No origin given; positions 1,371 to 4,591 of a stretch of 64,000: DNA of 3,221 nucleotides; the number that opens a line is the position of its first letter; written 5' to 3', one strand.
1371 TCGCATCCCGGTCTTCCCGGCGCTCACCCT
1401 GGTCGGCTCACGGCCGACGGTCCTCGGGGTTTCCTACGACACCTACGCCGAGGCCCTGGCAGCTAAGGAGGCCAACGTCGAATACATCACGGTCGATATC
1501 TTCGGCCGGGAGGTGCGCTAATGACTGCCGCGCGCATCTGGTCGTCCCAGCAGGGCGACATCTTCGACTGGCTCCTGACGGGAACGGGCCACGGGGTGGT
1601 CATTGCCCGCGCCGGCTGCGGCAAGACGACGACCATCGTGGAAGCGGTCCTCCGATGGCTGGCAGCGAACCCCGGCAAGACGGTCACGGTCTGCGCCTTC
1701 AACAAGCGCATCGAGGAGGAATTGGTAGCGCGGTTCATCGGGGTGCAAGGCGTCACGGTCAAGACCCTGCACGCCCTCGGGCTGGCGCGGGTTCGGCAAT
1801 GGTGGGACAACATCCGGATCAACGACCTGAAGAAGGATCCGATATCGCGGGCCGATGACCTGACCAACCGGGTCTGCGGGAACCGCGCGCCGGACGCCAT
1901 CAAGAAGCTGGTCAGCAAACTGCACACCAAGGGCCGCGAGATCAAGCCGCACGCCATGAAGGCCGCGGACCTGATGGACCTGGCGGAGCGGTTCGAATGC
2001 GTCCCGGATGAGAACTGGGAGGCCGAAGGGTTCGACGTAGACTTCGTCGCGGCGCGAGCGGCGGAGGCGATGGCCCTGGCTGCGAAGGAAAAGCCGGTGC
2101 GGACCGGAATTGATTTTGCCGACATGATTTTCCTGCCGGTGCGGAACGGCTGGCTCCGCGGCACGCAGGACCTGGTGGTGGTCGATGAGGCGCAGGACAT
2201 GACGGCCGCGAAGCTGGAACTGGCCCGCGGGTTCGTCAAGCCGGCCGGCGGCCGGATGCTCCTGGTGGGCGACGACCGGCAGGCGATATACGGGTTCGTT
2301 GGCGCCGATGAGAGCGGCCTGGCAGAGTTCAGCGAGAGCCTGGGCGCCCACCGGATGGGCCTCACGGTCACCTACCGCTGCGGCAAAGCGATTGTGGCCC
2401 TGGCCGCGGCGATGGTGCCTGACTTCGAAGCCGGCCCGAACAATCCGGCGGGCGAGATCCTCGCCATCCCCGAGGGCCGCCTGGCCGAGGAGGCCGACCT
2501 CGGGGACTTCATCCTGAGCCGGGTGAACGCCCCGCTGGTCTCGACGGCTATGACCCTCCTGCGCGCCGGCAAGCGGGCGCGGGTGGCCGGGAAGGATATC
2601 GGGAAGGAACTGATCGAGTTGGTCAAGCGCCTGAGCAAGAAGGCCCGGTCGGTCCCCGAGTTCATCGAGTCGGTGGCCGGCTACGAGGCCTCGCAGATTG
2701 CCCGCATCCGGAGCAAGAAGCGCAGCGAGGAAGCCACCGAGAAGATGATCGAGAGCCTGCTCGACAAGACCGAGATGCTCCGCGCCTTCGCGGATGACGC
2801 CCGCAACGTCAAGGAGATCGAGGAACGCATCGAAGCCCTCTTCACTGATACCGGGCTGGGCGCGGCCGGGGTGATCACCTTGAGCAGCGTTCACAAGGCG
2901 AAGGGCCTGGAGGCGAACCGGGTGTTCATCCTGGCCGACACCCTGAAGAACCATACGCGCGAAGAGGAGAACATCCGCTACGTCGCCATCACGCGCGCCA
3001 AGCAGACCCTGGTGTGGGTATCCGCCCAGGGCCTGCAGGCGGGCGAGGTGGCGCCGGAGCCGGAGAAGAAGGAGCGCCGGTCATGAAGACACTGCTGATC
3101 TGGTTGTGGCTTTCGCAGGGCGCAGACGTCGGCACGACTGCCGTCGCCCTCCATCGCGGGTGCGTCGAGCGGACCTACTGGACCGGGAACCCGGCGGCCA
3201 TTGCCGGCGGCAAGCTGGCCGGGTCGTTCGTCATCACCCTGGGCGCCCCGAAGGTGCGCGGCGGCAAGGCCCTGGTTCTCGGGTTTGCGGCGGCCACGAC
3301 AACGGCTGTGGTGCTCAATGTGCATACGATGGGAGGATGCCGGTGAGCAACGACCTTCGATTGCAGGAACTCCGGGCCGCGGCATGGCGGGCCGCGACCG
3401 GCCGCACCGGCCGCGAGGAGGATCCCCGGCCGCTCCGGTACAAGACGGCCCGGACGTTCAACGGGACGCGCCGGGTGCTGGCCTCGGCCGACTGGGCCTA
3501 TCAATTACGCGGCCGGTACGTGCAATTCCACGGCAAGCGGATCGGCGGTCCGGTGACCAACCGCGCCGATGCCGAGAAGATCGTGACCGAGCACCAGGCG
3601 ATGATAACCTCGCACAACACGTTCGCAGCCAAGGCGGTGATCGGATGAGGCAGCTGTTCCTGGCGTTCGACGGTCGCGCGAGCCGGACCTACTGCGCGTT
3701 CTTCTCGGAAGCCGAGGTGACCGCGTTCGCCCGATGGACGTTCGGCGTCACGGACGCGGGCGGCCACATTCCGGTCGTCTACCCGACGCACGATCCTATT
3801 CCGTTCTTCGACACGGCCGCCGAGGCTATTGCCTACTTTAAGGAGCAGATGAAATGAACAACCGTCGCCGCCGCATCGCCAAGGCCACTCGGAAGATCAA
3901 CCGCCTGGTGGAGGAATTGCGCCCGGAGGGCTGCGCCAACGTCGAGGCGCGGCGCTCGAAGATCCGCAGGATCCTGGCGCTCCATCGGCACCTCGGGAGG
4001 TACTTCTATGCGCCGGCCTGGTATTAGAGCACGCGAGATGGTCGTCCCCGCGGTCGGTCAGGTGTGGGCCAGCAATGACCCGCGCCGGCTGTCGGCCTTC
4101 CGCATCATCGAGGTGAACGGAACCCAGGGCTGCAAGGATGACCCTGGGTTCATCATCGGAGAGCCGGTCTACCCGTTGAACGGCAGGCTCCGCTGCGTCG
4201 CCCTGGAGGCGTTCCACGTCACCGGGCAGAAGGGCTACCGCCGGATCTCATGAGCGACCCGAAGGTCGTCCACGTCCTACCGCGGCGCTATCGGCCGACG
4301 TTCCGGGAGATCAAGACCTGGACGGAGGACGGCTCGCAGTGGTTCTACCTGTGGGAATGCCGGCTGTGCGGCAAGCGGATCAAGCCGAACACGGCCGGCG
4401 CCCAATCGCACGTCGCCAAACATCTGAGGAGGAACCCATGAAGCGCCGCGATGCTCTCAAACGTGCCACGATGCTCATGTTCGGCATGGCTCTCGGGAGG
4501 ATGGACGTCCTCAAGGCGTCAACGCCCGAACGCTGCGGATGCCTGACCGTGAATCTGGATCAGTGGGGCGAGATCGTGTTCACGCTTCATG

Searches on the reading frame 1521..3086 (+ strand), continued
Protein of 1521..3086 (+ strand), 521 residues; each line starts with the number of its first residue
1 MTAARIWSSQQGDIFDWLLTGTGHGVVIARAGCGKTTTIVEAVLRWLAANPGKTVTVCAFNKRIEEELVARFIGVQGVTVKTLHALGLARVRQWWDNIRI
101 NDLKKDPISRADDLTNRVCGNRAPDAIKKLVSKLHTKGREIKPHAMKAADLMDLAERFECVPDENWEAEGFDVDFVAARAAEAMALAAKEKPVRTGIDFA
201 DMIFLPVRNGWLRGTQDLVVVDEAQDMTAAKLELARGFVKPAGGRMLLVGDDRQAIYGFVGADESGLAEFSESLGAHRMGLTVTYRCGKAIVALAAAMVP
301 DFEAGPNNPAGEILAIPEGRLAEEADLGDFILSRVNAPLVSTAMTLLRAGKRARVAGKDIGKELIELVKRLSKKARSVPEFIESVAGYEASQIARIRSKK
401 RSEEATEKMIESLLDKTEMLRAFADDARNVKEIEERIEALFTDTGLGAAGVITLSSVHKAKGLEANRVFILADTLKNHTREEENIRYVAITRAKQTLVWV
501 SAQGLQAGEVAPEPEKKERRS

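Call 69: find_encoding_contigs(protein=P0004, flank=8000, max_places=1)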
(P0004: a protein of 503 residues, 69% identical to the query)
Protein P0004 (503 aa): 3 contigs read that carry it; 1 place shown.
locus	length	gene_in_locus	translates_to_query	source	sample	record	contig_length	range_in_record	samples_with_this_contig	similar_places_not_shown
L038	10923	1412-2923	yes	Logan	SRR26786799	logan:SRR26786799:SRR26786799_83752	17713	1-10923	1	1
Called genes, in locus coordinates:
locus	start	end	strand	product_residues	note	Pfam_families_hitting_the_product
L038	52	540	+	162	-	-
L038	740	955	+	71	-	-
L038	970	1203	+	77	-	-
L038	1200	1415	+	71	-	-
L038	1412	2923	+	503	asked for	PF00580:UvrD-helicase, PF13086:AAA_11 (weak), PF13245:AAA_19, PF13604:AAA_30 (faint), PF01443:Viral_helicase1 (faint), PF13361:UvrD_C, PF13538:UvrD_C_2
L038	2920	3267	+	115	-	-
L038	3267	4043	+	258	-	PF23771:DUF7168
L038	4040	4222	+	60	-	-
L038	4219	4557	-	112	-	-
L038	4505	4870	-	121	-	-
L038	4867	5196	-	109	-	PF19905:DUF6378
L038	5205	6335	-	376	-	-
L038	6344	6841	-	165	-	PF00959:Phage_lysozyme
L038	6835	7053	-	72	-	-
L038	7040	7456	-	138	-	PF07087:DUF1353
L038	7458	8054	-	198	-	PF01145:Band_7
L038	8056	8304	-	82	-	-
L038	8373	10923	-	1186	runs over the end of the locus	PF01833:TIG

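Call 84: search_protein_families(library=pfam, max_evalue=1, proteins=[L031:6230-6427:-, L032:7114-7329:-, L037:3969-4169:-, L033:7183-7446:-, L033:7499-7687:-])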
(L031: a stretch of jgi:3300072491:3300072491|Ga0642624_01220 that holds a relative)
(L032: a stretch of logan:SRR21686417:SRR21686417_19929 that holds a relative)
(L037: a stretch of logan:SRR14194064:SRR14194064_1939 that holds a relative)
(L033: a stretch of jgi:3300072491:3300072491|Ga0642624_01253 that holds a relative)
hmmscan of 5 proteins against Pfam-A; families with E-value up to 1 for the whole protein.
L031:6230-6427:- (65 aa): 0 families

L032:7114-7329:- (71 aa): 0 families

L037:3969-4169:- (66 aa): 0 families

L033:7183-7446:- (87 aa): 0 families

L033:7499-7687:- (62 aa): 0 families

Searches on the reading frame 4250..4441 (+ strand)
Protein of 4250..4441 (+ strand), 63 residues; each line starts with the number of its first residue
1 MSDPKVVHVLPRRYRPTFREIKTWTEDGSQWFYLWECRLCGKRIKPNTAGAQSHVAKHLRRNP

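Call 49: search_protein_families(library=pfam, max_evalue=0.05, proteins=[window:4250-4441:+])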
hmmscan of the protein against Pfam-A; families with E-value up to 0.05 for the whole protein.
window:4250-4441:+ (63 aa): 1 family
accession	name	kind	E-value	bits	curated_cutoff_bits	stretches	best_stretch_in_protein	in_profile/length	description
PF02892.21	zf-BED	-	0.011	16.2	20.6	1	35-55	17-39/44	BED zinc finger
